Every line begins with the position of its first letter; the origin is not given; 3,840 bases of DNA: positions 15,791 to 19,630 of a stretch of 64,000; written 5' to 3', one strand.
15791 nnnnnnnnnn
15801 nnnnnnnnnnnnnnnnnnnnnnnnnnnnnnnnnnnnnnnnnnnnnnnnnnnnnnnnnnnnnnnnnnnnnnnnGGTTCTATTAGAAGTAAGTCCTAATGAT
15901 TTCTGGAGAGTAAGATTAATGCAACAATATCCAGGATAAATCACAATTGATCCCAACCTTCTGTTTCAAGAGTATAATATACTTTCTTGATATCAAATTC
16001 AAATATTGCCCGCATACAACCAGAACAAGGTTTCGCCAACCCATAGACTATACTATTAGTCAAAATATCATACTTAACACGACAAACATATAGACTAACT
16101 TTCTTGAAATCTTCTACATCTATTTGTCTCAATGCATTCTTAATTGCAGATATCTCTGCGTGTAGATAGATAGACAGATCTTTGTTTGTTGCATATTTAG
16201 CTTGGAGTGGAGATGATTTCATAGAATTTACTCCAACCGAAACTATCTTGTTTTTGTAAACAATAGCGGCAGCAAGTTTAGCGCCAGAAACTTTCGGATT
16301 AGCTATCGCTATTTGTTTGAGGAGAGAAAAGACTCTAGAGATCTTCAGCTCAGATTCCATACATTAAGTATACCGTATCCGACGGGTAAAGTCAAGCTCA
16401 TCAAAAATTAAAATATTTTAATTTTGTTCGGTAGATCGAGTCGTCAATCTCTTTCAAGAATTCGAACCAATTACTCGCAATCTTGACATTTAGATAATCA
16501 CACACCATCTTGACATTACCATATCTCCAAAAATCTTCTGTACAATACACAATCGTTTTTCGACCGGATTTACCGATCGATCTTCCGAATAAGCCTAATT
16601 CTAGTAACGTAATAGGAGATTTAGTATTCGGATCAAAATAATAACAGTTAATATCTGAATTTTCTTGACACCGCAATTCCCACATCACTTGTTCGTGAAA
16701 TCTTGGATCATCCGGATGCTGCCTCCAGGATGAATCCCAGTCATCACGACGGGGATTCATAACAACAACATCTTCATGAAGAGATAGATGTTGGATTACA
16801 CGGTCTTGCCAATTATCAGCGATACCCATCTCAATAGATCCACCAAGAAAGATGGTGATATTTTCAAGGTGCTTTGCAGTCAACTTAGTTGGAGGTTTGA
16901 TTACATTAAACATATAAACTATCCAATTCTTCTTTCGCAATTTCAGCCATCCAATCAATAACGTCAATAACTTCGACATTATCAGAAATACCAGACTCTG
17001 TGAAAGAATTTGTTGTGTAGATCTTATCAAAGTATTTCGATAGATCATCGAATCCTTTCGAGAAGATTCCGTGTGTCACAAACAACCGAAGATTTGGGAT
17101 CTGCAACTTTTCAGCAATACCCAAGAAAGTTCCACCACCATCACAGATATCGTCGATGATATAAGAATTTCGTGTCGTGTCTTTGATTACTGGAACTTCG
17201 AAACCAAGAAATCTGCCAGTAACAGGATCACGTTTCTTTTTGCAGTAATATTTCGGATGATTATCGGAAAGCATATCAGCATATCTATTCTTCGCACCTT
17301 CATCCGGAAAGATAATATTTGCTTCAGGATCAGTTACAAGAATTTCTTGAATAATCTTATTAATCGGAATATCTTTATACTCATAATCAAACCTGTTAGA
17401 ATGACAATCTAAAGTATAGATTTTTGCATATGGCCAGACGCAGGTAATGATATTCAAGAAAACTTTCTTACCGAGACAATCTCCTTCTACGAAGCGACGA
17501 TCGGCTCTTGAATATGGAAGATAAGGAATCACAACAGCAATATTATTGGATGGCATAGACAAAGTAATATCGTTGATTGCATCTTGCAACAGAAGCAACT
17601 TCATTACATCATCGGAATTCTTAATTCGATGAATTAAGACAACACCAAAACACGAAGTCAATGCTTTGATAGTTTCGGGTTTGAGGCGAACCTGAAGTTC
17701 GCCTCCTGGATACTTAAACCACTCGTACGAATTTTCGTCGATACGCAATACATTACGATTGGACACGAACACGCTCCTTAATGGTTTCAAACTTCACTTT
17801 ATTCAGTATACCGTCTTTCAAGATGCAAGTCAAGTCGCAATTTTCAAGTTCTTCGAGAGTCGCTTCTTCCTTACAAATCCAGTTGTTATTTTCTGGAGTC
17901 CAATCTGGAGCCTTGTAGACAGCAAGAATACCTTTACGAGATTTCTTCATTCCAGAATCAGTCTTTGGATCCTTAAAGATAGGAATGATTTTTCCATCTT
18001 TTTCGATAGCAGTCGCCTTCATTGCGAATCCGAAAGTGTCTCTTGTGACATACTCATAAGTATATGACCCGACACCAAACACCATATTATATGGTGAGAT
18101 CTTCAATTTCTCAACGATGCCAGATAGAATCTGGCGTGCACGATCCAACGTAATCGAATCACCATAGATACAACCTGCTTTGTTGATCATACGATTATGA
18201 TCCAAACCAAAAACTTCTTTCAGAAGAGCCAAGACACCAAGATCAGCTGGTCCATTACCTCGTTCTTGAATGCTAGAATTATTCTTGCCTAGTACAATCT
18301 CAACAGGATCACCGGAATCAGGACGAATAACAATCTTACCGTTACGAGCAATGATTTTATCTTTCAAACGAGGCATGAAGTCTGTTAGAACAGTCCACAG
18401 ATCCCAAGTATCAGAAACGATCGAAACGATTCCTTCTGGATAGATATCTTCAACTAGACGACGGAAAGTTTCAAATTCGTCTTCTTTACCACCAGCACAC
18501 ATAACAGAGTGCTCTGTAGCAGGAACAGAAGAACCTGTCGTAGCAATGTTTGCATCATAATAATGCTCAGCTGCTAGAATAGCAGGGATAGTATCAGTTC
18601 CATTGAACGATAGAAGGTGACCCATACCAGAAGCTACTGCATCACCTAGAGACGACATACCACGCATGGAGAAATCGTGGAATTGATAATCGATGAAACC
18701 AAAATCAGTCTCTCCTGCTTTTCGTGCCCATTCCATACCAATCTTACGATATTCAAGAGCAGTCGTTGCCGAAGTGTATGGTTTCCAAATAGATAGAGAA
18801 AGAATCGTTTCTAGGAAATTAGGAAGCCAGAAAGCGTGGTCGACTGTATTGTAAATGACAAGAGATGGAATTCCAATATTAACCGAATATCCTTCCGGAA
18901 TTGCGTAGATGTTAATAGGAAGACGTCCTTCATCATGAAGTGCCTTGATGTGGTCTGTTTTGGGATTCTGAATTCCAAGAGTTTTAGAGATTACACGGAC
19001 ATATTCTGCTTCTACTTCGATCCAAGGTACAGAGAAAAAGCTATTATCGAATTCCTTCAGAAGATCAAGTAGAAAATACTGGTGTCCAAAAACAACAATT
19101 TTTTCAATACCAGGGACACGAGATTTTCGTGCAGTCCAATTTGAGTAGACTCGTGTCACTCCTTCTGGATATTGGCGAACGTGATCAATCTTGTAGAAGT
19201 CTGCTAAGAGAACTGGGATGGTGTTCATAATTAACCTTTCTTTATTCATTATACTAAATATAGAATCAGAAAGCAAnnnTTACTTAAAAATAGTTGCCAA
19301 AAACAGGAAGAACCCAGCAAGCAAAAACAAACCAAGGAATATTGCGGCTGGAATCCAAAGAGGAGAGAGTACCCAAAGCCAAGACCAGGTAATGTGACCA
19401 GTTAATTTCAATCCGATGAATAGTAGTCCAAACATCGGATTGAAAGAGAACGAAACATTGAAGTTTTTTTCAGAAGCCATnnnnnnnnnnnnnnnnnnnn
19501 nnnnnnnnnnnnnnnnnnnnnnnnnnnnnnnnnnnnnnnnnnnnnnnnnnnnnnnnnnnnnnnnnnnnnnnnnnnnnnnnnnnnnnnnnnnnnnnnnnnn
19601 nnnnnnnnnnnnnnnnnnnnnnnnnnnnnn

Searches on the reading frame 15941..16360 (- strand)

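Call 14: search_protein_families(library=pfam, proteins=[window:15941-16360:-], max_evalue=0.01)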
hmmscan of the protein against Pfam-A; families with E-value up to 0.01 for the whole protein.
window:15941-16360:- (139 aa): 2 families
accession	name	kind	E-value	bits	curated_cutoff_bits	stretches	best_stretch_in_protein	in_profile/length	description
PF00383.29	dCMP_cyt_deam_1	-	8.5e-13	48.5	25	1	20-130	18-101/102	Cytidine and deoxycytidylate deaminase zinc-binding region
PF14437.12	MafB19-deam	-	5.6e-09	36.5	27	1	13-132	9-102/142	MafB19-like deaminase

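Call 15: search_protein_families(library=phrogs, proteins=[window:15941-16360:-], max_evalue=0.01)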
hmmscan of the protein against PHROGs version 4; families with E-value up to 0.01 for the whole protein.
window:15941-16360:- (139 aa): 3 families
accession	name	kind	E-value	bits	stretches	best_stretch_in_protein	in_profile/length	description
phrog_174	-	DNA, RNA and nucleotide metabolism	2.6e-14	54.6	1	27-130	136-224/384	dCMP deaminase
phrog_18355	-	DNA, RNA and nucleotide metabolism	3.9e-06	27.9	1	66-132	3-50/52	deoxycytidinylate deaminase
phrog_2369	-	DNA, RNA and nucleotide metabolism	0.0019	19.3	0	54-132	67-126/195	dCMP deaminase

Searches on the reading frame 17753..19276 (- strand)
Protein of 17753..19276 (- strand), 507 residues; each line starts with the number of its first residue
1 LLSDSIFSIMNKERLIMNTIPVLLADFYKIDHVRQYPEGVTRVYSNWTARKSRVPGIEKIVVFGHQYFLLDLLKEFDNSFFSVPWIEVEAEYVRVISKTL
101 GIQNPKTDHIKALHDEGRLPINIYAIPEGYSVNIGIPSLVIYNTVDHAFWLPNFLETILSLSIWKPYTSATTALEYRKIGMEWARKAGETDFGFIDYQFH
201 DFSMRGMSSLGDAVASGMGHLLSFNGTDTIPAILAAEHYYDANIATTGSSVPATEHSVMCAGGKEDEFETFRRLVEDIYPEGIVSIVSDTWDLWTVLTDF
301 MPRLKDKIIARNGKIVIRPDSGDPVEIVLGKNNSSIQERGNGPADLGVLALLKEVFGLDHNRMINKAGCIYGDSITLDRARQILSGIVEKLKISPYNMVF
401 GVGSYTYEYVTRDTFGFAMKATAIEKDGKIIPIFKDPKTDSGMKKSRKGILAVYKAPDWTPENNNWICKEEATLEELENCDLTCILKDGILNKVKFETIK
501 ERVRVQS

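Call 14: search_protein_families(library=pfam, proteins=[window:17753-19276:-], max_evalue=0.01)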
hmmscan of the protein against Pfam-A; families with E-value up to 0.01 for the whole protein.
window:17753-19276:- (507 aa): 2 families
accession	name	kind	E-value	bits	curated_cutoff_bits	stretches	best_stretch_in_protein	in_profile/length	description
PF04095.22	NAPRTase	-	7.2e-36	124.6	20.8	1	197-456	1-222/239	Nicotinate phosphoribosyltransferase (NAPRTase) family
PF18127.6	NAMPT_N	-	1.8e-08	35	25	1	23-74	4-53/98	Nicotinamide phosphoribosyltransferase, N-terminal domain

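Call 15: search_protein_families(library=phrogs, proteins=[window:17753-19276:-], max_evalue=0.01)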
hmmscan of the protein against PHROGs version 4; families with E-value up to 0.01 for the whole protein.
window:17753-19276:- (507 aa): 4 families
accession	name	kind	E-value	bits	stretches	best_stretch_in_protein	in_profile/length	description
phrog_448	-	other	2.1e-163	545.8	1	15-506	9-496/500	nicotinamide phosphoribosyl transferase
phrog_16547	-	other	6.7e-70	236.8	1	16-313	5-313/315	nicotinamide phosphoribosyl transferase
phrog_12872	-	other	1.9e-64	219.3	2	237-339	222-327/547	nicotinamide phosphoribosyl transferase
phrog_15800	-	other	1.8e-58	199.6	2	349-503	160-318/322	nicotinamide phosphoribosyl transferase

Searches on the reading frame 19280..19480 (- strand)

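Call 14: search_protein_families(library=pfam, proteins=[window:19280-19480:-], max_evalue=0.01)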
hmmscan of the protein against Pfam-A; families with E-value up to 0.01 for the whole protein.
window:19280-19480:- (66 aa): 1 family
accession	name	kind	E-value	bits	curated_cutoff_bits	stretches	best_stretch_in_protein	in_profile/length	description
PF10269.14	Tmemb_185A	-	0.0032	17.7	23.1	1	24-54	1-32/252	Transmembrane Fragile-X-F protein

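Call 15: search_protein_families(library=phrogs, proteins=[window:19280-19480:-], max_evalue=0.01)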
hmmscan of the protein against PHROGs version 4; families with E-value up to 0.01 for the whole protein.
window:19280-19480:- (66 aa): 4 families
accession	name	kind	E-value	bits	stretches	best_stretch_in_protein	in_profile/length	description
phrog_1374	-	unknown function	2.5e-16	60.3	1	10-63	15-68/89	-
phrog_24382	-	unknown function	7.3e-07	30.3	1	18-49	11-41/69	-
phrog_20229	-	unknown function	0.00024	22.2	1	17-55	7-45/93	-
phrog_7883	-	unknown function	0.0098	17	0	19-56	11-51/78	-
